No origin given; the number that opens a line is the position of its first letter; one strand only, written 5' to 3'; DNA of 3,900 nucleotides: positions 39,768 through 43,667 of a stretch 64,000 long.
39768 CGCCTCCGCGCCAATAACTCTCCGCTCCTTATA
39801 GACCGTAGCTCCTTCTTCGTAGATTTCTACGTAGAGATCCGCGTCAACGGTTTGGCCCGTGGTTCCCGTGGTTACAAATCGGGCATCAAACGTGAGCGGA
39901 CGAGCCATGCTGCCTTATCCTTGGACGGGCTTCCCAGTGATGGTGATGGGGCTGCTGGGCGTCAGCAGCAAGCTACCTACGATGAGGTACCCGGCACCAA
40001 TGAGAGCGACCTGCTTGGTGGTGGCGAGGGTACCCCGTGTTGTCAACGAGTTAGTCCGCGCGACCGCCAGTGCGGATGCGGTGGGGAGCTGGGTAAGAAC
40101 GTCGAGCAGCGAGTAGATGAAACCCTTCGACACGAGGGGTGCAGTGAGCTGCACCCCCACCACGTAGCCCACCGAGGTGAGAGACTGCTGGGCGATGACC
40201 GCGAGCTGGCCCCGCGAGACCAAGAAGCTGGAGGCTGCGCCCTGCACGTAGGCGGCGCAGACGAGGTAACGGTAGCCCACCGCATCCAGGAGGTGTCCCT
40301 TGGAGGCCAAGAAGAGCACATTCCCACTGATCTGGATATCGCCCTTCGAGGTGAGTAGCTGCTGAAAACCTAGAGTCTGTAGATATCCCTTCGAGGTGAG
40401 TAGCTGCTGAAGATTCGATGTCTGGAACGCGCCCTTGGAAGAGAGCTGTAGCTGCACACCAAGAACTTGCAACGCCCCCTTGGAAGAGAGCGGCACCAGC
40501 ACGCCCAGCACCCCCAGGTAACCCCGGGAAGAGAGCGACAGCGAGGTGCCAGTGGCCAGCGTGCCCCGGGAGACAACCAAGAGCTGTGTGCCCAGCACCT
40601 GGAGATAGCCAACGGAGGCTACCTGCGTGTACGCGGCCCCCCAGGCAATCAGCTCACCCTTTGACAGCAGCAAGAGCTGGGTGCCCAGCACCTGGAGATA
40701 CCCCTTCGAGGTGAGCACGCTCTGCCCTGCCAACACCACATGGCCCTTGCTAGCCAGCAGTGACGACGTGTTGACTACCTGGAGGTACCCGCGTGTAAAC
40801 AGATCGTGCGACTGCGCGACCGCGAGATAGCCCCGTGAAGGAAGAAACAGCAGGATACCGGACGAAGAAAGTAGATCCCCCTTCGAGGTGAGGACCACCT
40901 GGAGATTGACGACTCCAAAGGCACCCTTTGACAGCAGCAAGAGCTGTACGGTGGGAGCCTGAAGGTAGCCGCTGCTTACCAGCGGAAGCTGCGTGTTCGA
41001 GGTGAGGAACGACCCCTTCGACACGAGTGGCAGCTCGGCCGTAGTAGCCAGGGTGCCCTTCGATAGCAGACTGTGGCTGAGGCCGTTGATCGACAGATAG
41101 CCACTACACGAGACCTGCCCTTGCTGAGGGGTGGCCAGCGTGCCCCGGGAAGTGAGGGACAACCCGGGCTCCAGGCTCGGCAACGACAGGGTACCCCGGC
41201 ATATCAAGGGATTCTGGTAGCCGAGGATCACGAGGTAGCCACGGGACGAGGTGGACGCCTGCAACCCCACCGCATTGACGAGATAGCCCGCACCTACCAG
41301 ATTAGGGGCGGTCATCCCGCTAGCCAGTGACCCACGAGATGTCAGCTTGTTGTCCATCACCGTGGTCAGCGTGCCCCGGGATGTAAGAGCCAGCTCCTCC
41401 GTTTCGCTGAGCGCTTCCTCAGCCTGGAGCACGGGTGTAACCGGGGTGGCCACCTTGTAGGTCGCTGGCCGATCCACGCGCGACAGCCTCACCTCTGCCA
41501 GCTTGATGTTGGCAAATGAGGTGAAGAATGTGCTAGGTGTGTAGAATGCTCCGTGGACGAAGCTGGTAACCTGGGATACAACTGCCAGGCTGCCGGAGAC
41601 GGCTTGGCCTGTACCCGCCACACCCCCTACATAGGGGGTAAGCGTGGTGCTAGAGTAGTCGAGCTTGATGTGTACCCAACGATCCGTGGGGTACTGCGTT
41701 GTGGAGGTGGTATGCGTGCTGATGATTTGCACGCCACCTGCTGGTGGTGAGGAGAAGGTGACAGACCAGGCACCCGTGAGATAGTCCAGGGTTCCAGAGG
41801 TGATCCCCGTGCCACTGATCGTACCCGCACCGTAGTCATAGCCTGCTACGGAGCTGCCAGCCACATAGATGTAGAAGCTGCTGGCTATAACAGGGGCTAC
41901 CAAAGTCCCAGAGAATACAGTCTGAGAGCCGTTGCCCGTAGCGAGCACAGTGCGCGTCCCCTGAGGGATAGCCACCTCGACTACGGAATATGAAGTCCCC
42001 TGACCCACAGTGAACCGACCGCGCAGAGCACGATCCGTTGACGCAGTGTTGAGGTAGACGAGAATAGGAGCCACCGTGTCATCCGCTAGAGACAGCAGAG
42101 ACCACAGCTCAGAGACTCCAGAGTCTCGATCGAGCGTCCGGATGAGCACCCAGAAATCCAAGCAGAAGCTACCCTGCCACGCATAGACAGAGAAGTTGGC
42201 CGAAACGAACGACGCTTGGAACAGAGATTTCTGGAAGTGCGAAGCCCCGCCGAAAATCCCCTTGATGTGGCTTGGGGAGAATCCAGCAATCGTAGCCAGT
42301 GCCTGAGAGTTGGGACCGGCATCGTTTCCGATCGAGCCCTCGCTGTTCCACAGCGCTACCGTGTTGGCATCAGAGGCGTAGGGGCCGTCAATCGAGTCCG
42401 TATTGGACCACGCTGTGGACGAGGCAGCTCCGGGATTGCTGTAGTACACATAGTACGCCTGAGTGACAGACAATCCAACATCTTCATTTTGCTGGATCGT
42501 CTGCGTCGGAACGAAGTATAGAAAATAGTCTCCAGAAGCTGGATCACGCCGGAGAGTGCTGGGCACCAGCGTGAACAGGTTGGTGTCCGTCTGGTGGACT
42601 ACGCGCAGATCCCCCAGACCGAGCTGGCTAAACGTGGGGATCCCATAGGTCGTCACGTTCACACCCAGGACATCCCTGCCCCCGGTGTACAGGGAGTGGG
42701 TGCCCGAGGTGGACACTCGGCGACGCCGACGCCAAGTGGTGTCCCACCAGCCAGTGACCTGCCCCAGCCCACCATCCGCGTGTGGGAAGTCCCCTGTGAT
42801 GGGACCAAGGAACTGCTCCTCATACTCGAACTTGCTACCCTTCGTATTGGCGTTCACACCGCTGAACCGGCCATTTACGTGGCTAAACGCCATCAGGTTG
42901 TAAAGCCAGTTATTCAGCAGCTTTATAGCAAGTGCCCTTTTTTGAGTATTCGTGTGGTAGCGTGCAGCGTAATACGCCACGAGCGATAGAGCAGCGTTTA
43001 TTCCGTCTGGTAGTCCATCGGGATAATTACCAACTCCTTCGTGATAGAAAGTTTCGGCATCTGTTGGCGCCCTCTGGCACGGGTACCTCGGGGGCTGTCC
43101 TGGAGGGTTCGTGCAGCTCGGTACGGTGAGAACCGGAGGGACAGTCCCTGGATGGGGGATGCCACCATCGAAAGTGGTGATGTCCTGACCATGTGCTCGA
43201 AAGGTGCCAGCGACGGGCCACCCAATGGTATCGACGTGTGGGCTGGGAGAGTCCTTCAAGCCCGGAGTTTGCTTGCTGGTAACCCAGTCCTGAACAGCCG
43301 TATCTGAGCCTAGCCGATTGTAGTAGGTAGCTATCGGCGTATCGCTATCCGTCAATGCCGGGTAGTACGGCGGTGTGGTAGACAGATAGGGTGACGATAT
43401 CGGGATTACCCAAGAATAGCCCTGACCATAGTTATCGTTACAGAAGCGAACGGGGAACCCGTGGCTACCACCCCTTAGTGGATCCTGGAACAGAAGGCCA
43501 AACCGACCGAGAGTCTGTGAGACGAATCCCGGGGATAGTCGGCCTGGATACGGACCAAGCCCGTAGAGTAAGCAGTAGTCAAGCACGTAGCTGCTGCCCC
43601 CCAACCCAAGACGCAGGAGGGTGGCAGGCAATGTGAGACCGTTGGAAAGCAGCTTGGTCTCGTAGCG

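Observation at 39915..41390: About 30 tandem 15-residue S-K/R-G repeats at the C-terminus of a 2436-aa protein, reminiscent of a triple beta-spiral fibre shaft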

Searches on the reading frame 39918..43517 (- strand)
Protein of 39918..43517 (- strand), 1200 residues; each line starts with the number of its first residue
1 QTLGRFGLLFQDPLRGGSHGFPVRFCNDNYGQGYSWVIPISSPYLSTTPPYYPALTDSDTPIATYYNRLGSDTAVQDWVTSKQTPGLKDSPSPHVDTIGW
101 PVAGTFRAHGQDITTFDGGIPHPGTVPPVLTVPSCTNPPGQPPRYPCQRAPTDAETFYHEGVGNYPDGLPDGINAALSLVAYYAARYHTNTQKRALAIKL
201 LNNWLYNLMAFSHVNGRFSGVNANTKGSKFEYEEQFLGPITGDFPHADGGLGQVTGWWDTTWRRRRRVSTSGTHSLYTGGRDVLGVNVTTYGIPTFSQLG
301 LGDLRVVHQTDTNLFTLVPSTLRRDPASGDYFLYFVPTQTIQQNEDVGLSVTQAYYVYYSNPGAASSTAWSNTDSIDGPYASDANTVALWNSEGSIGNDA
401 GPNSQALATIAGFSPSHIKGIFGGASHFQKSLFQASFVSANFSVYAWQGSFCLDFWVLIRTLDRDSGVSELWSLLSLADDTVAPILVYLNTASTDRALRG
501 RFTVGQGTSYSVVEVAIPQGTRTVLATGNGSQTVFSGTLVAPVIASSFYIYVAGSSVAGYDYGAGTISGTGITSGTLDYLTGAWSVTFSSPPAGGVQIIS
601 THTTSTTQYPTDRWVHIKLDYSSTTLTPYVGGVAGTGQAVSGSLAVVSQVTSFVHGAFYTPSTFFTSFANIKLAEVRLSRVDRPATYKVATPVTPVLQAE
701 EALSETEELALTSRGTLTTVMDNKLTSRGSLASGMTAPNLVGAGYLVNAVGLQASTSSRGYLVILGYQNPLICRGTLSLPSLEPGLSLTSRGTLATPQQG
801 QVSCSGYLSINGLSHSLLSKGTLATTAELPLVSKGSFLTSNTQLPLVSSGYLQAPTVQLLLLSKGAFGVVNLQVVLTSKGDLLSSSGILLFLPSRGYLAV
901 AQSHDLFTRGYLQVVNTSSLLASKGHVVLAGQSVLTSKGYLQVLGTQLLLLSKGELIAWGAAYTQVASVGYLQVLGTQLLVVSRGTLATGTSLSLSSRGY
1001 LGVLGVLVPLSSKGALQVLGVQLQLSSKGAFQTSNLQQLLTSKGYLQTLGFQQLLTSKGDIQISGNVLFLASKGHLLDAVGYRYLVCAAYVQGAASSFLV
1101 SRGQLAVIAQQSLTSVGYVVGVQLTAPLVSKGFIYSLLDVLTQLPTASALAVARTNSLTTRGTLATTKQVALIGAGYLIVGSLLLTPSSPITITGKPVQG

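Call 51: predict_structure(alignment_id=A2)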
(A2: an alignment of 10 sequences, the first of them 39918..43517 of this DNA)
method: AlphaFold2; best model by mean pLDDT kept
length: 1200 residues; sequences in the alignment: 10
mean_pLDDT: 47.0   pTM: 0.41
mean pLDDT of the five models: 47.0, 44.0, 42.9, 42.2, 41.8
residues with pLDDT >= 90: 39; 70-90: 146; 50-70: 184; < 50: 831
segments of 3 or more residues with pLDDT < 50: 1-263, 291-302, 349-352, 360-384, 392-413, 443-446, 479-481, 648-651, 660-665, 687-722, 726-965, 967-1024, 1026-1031, 1033-1035, 1043-1045, 1074-1200
pLDDT, mean of each block of 10 residues (from residue 1): 27 27 26 29 30 31 36 34 35 36 35 36 28 29 30 32 34 40 40 39 37 27 24 23 31 39 55 57 60 43 60 59 54 68 61 60 35 38 50 37 39 53 63 56 52 80 60 63 72 77 72 86 89 92 86 85 80 90 93 90 87 82 84 81 61 56 52 72 52 40 29 38 44 44 42 42 42 42 39 38 36 35 41 41 43 40 36 29 31 32 30 32 38 40 43 41 45 44 40 35 34 42 46 50 52 54 52 49 43 38 29 31 33 33 35 40 32 22 24 24
secondary structure, 60 per line:
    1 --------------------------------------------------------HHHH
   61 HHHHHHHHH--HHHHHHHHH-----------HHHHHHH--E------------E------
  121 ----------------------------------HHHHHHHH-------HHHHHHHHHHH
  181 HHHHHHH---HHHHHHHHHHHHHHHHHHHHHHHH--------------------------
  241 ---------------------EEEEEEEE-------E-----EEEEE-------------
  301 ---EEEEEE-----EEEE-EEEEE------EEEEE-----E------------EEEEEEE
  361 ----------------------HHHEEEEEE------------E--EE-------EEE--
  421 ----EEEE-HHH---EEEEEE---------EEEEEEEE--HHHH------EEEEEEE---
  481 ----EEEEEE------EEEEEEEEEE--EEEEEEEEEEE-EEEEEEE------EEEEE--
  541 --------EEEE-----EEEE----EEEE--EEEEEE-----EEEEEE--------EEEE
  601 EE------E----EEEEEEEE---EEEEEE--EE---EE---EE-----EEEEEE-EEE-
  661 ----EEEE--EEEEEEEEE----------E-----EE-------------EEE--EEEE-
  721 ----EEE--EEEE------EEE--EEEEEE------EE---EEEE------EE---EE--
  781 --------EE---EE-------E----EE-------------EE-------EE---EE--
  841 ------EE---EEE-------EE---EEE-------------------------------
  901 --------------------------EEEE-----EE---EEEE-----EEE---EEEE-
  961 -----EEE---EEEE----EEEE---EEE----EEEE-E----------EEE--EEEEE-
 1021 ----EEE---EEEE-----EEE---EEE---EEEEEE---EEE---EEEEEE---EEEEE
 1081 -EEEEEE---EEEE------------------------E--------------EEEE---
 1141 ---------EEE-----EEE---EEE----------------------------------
elements in order (helices of 4 or more, strands of 3 or more residues): H57-69 H72-80 H92-98 H155-162 H170-187 H191-214 E262-269 E283-287 E304-309 E315-318 E320-324 E331-335 E354-360 E386-391 E416-418 E425-428 E436-441 E451-458 H461-464 E471-477 E485-490 E497-506 E509-519 E521-527 E534-538 E549-552 E558-561 E566-569 E572-577 E583-588 E597-602 E614-621 E625-630 E650-655 E657-659 E665-668 E671-679 E711-713 E716-719 E725-727 E730-733 E740-742 E745-750 E762-765 E852-854 E867-869 E927-930 E941-944 E950-952 E956-959 E966-968 E972-975 E980-983 E987-989 E994-997 E1010-1012 E1015-1019 E1025-1027 E1031-1034 E1040-1042 E1046-1048 E1052-1057 E1061-1063 E1067-1072 E1076-1080 E1082-1087 E1091-1094 E1134-1137 E1150-1152 E1158-1160 E1164-1166

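Call 57: fold_search(model_id=the predicted structure, library=pdb)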
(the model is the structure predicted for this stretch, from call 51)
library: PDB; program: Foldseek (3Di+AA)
matches with E <= 10: 952; with E <= 0.001: 24
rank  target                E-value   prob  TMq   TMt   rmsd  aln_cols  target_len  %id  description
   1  6hox                  5.5e-05  1.00  0.15  0.40   5.1       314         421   10  Crystal structure of the binding domain of Paraclostridial Mosquitocidal Protein 1 (released 2019-07-10)
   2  9arj_A                1.9e-04  1.00  0.13  0.13   6.7       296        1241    9  CryoEM structure of BoNT-NTNH-OrfX2 complex from Clostridium botulinum E1, major class (released 2025-01-22)
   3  5n0c_A                2.2e-04  1.00  0.13  0.12   6.1       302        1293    9  Crystal structure of the tetanus neurotoxin in complex with GM1a (released 2017-06-21)
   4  7by5                  2.6e-04  1.00  0.13  0.13   6.8       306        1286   10  Tetanus neurotoxin mutant-(H233A/E234Q/H237A/Y375F) (released 2021-02-17)
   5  3ffz_B                2.7e-04  1.00  0.13  0.12   6.2       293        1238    9  Domain organization in Clostridium butulinum neurotoxin type E is unique: Its implication in faster translocation (released 2008-12-16)
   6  9fyq_C                3.6e-04  1.00  0.14  0.36   5.2       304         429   10  Cryo-EM structure of native SV2A in complex with TeNT-Hc, gangliosides and Pro-Macrobody 5 (released 2025-05-21)
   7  1a8d                  3.7e-04  1.00  0.14  0.34   6.1       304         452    9  TETANUS TOXIN C FRAGMENT (released 1998-10-14)
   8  1diw                  4.1e-04  1.00  0.13  0.34   6.9       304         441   10  THE HC FRAGMENT OF TETANUS TOXIN COMPLEXED WITH GALACTOSE (released 2000-03-24)
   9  9b6m_B                4.8e-04  1.00  0.14  0.19   4.8       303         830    9  Cryo-EM structure and molecular assembly of the BoNT-like toxin PG1 complex from Paeniclostridium ghonii (released 2025-03-26)
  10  3v0a_B                5.3e-04  1.00  0.13  0.14   4.0       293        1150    7  2.7 angstrom crystal structure of BoNT/Ai in complex with NTNHA (released 2012-03-14)
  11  7oh0_A                5.3e-04  1.00  0.14  0.35   5.3       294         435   10  Tetanus neurotoxin HC domain in complex with TT104-Fab1 (released 2021-10-27)
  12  1fv2_A                6.0e-04  1.00  0.13  0.34   6.1       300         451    9  The Hc fragment of tetanus toxin complexed with an analogue of its ganglioside receptor GT1B (released 2001-09-05)
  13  1af9                  6.3e-04  1.00  0.14  0.35   6.1       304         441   10  TETANUS NEUROTOXIN C FRAGMENT (released 1998-04-29)
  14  7ce2_A                6.3e-04  1.00  0.14  0.35   5.7       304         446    9  The Crystal structure of TeNT Hc complexed with neutralizing antibody (released 2021-04-07)
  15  2vxr                  6.3e-04  1.00  0.14  0.37   4.9       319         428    8  Crystal Structure of the Botulinum Neurotoxin serotype G binding domain (released 2009-07-07)
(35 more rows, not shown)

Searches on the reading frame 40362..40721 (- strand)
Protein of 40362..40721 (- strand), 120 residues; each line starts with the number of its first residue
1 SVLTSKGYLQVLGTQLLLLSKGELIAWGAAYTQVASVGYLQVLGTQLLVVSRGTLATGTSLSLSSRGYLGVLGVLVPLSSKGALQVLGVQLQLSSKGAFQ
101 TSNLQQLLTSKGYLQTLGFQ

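Call 70: search_solved_structures(query=A4, max_evalue=10, show_alignments=3)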
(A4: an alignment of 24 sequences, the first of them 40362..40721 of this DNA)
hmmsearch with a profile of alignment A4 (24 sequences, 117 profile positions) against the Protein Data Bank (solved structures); distinct sequences matched with E-value up to 10: 2.
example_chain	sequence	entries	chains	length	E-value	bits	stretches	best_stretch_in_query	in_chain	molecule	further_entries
7nwg_a2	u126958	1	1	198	0.18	14.9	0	16-40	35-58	ribosomal protein eS25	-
3izo_F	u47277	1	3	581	0.99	12.5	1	16-94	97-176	Fiber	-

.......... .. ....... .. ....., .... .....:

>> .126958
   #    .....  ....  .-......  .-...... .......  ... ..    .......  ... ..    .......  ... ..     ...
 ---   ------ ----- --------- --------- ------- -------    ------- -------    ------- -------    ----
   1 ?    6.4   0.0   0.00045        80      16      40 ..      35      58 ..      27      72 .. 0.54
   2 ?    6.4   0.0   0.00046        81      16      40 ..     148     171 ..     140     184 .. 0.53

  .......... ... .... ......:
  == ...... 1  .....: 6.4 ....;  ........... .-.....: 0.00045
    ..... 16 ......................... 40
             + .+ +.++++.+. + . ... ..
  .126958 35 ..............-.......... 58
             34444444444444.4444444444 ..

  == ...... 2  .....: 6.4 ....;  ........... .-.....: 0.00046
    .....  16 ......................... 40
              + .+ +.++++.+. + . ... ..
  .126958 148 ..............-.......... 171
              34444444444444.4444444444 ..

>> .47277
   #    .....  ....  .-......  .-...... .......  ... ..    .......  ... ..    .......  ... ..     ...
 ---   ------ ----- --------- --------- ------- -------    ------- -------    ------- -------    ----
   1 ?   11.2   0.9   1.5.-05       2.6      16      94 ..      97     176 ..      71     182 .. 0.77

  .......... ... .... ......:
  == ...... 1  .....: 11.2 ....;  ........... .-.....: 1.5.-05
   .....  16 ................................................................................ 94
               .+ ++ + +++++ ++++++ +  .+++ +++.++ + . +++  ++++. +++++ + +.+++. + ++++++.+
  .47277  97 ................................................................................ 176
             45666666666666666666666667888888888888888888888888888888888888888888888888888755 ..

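Call 74: predict_structure(alignment_id=A4)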
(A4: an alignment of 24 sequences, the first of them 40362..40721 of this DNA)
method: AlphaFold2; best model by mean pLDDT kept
length: 120 residues; sequences in the alignment: 24
mean_pLDDT: 72.3   pTM: 0.55
mean pLDDT of the five models: 72.3, 68.0, 66.3, 63.6, 42.8
residues with pLDDT >= 90: 0; 70-90: 76; 50-70: 44; < 50: 0
segments of 3 or more residues with pLDDT < 50: none
pLDDT, mean of each block of 10 residues (from residue 1): 82 74 73 73 65 63 70 70 72 75 74 76
secondary structure, 60 per line:
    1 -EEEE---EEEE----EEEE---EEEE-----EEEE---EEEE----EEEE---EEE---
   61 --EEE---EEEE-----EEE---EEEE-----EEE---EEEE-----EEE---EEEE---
elements in order: E2-5 E9-12 E17-20 E24-27 E33-36 E40-43 E48-51 E55-57 E63-65 E69-72 E78-80 E84-87 E93-95 E99-102 E108-110 E114-117

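Call 76: fold_search(model_id=the predicted structure, library=pdb)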
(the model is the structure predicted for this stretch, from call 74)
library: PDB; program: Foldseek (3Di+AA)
matches with E <= 10: 42; with E <= 0.001: 0
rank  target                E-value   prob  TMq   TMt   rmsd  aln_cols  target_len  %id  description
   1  7d6c_4                1.5e+00  0.01  0.13  0.13  12.1       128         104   11  Crystal structure of CcmM N-terminal domain in complex with CcmN (released 2021-08-04)
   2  5dem_A                1.6e+00  0.06  0.21  0.13  10.6       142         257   11  Structure of Pseudomonas aeruginosa LpxA (released 2015-09-16)
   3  5vmk_C                1.7e+00  0.05  0.22  0.11  10.2       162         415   10  Crystal structure of a bifunctional GlmU UDP-N-acetylglucosamine diphosphorylase/glucosamine-1- phosphate N-acetyltran (released 2017-05-24)
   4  6qvi_A                1.9e+00  0.04  0.24  0.09  12.1       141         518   15  Crystal structure of competence-associated pilin ComZ from Thermus thermophilus (released 2019-05-29)
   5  7d6c_5                2.1e+00  0.01  0.12  0.12  12.2       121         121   12  Crystal structure of CcmM N-terminal domain in complex with CcmN (released 2021-08-04)
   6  8tqz_B                2.2e+00  0.02  0.16  0.08  10.8       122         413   15  Eukaryotic translation initiation factor 2B with a mutation (L516A) in the delta subunit (released 2023-12-06)
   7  7ojq_B                2.5e+00  0.02  0.17  0.12  10.7       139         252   13  Crystal structure of Pseudomonas aeruginosa LpxA in complex with compound 7 (released 2021-10-13)
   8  6qvi_B                2.5e+00  0.01  0.15  0.06  12.6       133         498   14  Crystal structure of competence-associated pilin ComZ from Thermus thermophilus (released 2019-05-29)
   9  7ok1_C                2.6e+00  0.05  0.22  0.14  10.1       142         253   12  Crystal structure of Pseudomonas aeruginosa LpxA in complex with compound 3 (released 2021-10-13)
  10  7d6c_3                2.8e+00  0.01  0.14  0.14  11.6       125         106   16  Crystal structure of CcmM N-terminal domain in complex with CcmN (released 2021-08-04)
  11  3spt                  3.1e+00  0.02  0.18  0.10  10.8       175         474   11  Crystal structure of GlmU from Mycobacterium tuberculosis in complex with ACETYL COENZYME A and URIDINE-DIPHOSPHATE-N-AC (released 2012-08-08)
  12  6ria_1                3.7e+00  0.01  0.17  0.20  10.7       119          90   14  Bactofilin from Thermus thermophilus, F105R mutant crystal structure (released 2019-07-17)
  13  4pey_A                4.0e+00  0.03  0.26  0.08  11.5       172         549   13  Structure of the E502A variant of sacteLam55A from Streptomyces sp. SirexAA-E in complex with laminaritriose (released 2015-03-18)
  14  1hv9_B                4.0e+00  0.01  0.16  0.09  11.8       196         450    7  STRUCTURE OF E. COLI GLMU: ANALYSIS OF PYROPHOSPHORYLASE AND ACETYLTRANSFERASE ACTIVE SITES (released 2001-02-21)
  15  9u4u_A                4.2e+00  0.00  0.09  0.08  18.3       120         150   12  Structure of the functional amyloid FapC from Pseudomonas sp.UK4 (released 2025-08-06)
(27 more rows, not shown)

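Call 80: fold_search(model_id=the predicted structure, library=viral)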
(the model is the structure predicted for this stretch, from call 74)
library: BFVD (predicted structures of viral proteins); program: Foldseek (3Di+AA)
matches with E <= 10: 160; with E <= 0.001: 0
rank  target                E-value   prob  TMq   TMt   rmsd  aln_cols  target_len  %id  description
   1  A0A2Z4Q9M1            2.7e-02  1.00  0.62  0.22   5.8       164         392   18  Uncharacterized protein [Gordonia phage Trine]
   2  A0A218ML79            2.7e-01  0.14  0.26  0.13   9.6       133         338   13  Uncharacterized protein [uncultured virus]
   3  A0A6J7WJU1            4.9e-01  0.16  0.35  0.10   9.6       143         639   11  Phage tail collar domain containing protein [uncultured Caudovirales phage]
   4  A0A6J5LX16            6.2e-01  0.16  0.35  0.09   9.8       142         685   15  Uncharacterized protein [uncultured Caudovirales phage]
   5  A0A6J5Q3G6            7.5e-01  0.44  0.53  0.12   7.1       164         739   17  Uncharacterized protein [uncultured Caudovirales phage]
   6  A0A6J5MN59            7.9e-01  0.02  0.15  0.15  12.6       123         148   16  Uncharacterized protein [uncultured Caudovirales phage]
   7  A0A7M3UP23            8.4e-01  0.03  0.20  0.08  13.2       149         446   10  Uncharacterized protein [Pyramimonas orientalis virus]
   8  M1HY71                8.4e-01  0.02  0.14  0.17  14.1       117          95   16  (no name in the UniProt tables at hand)
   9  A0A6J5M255            8.9e-01  0.12  0.34  0.22  10.4       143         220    8  Uncharacterized protein [uncultured Caudovirales phage]
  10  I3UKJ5                9.5e-01  0.05  0.21  0.13  12.6       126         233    6  (no name in the UniProt tables at hand)
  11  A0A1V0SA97            9.5e-01  0.04  0.23  0.21  11.5       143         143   11  Uncharacterized protein [Catovirus CTV1]
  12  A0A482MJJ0            1.1e+00  0.08  0.28  0.18  10.7       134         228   13  Uncharacterized protein [Nodularia phage vB_NspS-kac68v162]
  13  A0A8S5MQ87            1.2e+00  0.82  0.74  0.25   3.4       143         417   17  DUF7666 domain-containing protein [Podoviridae sp. ctoqT5]
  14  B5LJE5                1.2e+00  0.04  0.23  0.08  10.9       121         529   10  Uncharacterized protein [Mycobacterium phage Myrna]
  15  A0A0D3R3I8            1.2e+00  0.02  0.17  0.16  14.3       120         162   22  Pentapeptide repeat-containing protein [Testudo hermanni ranavirus]
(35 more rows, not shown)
